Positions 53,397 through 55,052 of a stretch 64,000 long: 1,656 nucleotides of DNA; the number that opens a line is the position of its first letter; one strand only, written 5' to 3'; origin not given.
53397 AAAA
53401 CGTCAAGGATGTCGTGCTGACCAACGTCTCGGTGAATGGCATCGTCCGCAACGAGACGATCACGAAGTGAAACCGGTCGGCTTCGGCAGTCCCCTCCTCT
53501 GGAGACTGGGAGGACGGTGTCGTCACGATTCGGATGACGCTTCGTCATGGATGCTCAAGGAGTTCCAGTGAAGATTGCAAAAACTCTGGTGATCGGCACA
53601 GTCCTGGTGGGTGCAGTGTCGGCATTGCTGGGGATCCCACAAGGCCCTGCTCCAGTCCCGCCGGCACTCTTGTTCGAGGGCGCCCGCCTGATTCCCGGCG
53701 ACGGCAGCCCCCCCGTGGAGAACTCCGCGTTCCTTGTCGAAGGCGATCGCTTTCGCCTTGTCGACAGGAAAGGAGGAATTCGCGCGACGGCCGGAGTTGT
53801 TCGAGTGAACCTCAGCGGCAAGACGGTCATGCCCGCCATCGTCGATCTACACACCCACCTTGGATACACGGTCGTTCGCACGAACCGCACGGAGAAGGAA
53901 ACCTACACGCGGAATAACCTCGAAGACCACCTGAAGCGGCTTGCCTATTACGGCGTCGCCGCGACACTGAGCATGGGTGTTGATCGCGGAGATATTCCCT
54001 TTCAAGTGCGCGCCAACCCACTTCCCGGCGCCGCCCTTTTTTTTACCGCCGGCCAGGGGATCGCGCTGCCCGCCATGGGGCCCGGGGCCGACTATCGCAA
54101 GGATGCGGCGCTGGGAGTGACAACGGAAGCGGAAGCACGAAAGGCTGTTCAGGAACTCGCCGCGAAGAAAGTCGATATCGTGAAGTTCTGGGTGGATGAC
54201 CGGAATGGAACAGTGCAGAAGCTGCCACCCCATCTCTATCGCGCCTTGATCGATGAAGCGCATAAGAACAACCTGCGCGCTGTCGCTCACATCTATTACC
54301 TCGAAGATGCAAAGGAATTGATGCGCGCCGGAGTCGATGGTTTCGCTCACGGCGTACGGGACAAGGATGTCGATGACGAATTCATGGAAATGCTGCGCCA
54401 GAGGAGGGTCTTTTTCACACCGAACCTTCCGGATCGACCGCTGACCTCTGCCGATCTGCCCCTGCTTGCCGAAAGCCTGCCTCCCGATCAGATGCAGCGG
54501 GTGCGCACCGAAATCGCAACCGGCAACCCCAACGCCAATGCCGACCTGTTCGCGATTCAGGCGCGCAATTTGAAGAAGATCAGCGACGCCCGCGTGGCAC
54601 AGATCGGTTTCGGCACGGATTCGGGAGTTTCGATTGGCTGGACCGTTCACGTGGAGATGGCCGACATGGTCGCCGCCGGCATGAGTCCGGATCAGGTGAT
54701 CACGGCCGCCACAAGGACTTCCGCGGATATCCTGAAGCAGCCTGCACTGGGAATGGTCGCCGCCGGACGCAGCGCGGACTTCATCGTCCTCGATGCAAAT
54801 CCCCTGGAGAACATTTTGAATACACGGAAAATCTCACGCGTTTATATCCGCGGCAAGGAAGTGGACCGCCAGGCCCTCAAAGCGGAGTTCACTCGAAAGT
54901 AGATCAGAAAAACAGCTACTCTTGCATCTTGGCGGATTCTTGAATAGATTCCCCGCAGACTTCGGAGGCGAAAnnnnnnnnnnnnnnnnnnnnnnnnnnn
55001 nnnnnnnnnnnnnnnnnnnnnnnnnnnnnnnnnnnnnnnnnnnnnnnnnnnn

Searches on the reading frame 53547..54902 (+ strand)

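Call 40: search_protein_families(library=pfam, proteins=[window:53547-54902:+], max_evalue=0.00001)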
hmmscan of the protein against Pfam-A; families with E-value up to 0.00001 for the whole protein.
window:53547-54902:+ (451 aa): 2 families
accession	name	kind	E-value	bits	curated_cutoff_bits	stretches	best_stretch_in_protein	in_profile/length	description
PF01979.26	Amidohydro_1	-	7.6e-22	78.4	25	1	93-439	1-345/345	Amidohydrolase family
PF07969.17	Amidohydro_3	-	6.5e-12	46.1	29.7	0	87-133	3-49/472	Amidohydrolase family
